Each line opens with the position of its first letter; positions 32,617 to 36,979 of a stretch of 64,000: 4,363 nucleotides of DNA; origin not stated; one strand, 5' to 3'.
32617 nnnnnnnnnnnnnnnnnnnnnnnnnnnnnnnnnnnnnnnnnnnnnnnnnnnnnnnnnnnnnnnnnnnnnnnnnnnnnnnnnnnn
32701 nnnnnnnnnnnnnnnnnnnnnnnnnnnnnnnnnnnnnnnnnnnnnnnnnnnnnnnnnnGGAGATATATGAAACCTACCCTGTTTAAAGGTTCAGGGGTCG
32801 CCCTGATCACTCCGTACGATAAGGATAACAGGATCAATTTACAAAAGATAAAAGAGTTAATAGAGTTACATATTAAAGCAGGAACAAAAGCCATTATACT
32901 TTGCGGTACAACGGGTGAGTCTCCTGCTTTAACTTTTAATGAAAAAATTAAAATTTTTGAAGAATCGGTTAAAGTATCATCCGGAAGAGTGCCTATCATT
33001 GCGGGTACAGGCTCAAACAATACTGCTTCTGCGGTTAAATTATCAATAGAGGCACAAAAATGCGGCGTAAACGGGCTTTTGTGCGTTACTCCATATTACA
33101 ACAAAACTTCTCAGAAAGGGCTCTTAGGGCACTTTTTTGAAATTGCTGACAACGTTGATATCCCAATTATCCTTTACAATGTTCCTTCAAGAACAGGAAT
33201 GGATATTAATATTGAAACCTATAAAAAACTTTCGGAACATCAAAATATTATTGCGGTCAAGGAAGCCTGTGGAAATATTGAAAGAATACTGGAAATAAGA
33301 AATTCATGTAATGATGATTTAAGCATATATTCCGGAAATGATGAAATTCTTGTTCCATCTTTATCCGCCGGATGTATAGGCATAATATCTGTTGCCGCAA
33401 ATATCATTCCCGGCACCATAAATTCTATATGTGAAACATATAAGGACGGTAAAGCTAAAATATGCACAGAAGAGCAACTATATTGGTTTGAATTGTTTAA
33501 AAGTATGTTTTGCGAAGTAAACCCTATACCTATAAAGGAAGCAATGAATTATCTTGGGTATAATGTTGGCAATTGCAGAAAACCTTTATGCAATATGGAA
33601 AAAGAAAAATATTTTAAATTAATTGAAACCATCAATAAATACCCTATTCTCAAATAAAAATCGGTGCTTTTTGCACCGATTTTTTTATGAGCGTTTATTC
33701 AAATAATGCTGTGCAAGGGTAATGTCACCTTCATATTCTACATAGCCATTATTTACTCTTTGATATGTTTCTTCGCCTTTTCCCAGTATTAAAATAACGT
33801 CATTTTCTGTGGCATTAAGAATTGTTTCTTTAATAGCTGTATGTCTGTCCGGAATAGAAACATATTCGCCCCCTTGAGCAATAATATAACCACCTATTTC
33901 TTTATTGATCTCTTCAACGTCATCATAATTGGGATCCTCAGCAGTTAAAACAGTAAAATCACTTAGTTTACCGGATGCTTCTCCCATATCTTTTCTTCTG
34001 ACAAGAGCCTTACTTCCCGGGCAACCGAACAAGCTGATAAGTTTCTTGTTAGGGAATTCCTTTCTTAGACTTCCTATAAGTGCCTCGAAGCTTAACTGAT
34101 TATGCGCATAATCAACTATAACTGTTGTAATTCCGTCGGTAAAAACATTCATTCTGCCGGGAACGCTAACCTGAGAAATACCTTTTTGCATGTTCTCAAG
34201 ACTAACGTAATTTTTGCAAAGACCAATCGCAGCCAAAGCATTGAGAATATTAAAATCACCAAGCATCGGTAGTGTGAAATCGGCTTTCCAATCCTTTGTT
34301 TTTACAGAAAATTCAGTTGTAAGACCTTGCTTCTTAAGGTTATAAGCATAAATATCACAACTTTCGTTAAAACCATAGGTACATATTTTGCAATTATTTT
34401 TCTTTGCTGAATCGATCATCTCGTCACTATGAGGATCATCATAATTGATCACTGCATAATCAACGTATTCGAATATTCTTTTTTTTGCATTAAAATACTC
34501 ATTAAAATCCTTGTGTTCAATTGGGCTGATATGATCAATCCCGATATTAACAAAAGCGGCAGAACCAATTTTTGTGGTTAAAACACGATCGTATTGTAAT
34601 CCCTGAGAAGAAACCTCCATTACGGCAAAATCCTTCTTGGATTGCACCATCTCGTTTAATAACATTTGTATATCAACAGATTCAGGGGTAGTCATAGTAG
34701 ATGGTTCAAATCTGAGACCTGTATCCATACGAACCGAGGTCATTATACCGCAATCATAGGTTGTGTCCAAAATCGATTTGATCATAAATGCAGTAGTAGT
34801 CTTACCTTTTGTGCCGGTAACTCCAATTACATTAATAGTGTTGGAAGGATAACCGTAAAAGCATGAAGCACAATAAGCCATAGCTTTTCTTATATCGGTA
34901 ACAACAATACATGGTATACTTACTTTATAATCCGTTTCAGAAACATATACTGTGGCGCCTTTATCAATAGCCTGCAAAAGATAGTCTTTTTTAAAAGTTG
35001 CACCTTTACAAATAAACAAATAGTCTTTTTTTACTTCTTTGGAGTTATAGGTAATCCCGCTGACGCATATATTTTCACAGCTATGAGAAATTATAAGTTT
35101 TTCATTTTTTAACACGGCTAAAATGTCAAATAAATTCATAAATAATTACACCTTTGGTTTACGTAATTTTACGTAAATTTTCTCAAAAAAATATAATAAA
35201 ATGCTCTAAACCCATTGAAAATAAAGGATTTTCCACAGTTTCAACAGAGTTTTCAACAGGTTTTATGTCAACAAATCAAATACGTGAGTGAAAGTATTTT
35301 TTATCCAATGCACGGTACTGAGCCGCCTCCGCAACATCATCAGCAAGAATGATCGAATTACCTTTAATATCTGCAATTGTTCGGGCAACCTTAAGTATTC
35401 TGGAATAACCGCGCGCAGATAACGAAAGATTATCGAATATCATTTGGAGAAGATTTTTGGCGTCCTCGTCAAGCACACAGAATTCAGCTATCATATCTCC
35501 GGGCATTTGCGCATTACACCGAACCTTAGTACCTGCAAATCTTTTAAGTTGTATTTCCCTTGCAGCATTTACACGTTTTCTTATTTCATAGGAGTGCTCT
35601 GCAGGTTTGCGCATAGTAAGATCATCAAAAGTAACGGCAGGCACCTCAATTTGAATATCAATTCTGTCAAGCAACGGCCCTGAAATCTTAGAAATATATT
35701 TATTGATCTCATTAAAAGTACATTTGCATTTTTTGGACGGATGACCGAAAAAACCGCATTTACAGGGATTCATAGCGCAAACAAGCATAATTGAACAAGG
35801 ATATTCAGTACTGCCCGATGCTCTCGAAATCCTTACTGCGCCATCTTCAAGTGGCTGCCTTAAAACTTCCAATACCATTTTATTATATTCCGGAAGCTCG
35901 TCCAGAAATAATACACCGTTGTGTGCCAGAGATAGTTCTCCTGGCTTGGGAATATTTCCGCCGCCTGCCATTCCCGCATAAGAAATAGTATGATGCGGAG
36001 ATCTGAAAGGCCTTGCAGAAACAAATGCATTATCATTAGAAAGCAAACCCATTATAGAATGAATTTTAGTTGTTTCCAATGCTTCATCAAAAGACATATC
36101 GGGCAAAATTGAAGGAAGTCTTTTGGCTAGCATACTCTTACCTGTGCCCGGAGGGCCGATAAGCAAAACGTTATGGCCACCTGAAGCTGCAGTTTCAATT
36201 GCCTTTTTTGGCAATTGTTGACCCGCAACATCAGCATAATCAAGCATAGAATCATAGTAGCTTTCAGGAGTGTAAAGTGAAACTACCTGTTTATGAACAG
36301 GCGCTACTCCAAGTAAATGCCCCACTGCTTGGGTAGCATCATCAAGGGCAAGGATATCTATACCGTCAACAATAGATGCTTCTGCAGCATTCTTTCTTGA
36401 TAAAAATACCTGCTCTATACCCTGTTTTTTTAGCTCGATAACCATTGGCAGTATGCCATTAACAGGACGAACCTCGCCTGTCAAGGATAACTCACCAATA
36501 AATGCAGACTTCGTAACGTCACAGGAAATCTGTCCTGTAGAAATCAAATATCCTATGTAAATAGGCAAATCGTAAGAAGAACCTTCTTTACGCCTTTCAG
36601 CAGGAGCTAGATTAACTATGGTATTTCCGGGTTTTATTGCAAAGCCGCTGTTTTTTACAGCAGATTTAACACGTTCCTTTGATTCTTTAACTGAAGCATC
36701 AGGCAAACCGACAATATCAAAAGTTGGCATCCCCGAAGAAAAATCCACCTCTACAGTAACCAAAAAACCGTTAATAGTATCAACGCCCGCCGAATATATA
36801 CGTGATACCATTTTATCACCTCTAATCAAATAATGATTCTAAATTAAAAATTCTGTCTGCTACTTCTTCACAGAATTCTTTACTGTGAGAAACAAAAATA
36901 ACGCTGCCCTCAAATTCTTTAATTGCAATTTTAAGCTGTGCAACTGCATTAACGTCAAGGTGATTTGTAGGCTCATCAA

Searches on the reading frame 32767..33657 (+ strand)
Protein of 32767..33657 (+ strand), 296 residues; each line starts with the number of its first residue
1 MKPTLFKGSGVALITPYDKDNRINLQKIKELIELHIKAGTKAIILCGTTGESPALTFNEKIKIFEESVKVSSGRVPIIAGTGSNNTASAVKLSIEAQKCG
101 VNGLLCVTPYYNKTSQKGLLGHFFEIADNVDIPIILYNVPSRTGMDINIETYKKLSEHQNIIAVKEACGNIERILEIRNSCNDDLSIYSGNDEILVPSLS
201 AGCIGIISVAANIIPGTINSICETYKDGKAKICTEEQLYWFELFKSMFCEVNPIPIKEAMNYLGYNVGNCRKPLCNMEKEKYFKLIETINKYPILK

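Call 70: search_protein_families(library=pfam, proteins=[window:32767-33657:+], max_evalue=0.000001)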
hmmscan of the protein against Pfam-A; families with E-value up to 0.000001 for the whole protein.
window:32767-33657:+ (296 aa): 1 family
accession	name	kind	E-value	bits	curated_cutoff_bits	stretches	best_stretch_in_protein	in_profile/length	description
PF00701.28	DHDPS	-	5.9e-92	307.9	22.1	1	6-290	2-287/289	Dihydrodipicolinate synthetase family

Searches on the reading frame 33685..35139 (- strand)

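Call 70: search_protein_families(library=pfam, proteins=[window:33685-35139:-], max_evalue=0.000001)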
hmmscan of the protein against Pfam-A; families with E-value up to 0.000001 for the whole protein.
window:33685-35139:- (484 aa): 2 families
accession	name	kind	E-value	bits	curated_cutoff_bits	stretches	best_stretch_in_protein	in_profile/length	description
PF08245.18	Mur_ligase_M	-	1.4e-46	159.4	24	1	107-307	1-199/200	Mur ligase middle domain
PF02875.26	Mur_ligase_C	-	1.3e-25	91.2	28.4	1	328-455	1-127/127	Mur ligase, glutamate ligase domain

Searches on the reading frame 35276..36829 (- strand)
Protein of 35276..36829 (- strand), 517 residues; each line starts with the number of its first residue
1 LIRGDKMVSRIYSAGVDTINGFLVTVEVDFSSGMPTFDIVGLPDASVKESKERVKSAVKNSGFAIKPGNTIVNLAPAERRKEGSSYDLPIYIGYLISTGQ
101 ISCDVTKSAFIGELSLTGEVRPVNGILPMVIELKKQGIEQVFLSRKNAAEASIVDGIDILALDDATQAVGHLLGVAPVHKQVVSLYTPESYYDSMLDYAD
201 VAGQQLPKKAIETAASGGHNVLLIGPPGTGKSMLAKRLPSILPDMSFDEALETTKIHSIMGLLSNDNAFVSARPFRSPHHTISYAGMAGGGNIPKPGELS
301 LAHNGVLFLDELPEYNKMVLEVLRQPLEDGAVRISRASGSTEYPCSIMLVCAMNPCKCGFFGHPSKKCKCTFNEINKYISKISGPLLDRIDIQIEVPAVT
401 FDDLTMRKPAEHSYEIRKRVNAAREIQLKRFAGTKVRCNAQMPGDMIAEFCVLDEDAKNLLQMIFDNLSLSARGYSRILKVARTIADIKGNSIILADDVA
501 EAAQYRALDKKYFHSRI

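Call 71: search_protein_families(library=pfam, proteins=[window:35276-36829:-], max_evalue=0.000001)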
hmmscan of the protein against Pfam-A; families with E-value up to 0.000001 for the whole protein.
window:35276-36829:- (517 aa): 6 families
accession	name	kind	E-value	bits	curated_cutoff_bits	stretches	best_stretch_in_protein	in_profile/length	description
PF01078.27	Mg_chelatase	-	3.1e-91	304.8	20.3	1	197-402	1-205/207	Magnesium chelatase, subunit ChlI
PF13541.12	ChlI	-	1.5e-42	144.8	27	1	26-147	1-121/121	Subunit ChlI of Mg-chelatase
PF13335.12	Mg_chelatase_C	-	1.7e-31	109.1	26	1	411-506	2-94/94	Magnesium chelatase, subunit ChlI C-terminal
PF00493.29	MCM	-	4e-09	36.3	23.3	0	295-360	113-178/224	MCM P-loop domain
PF07728.20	AAA_5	-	1.7e-08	35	22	1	220-356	1-124/139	AAA domain (dynein-related subfamily)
PF00158.32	Sigma54_activat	-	4.4e-07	30.2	20.2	0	291-354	81-142/168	Sigma-54 interaction domain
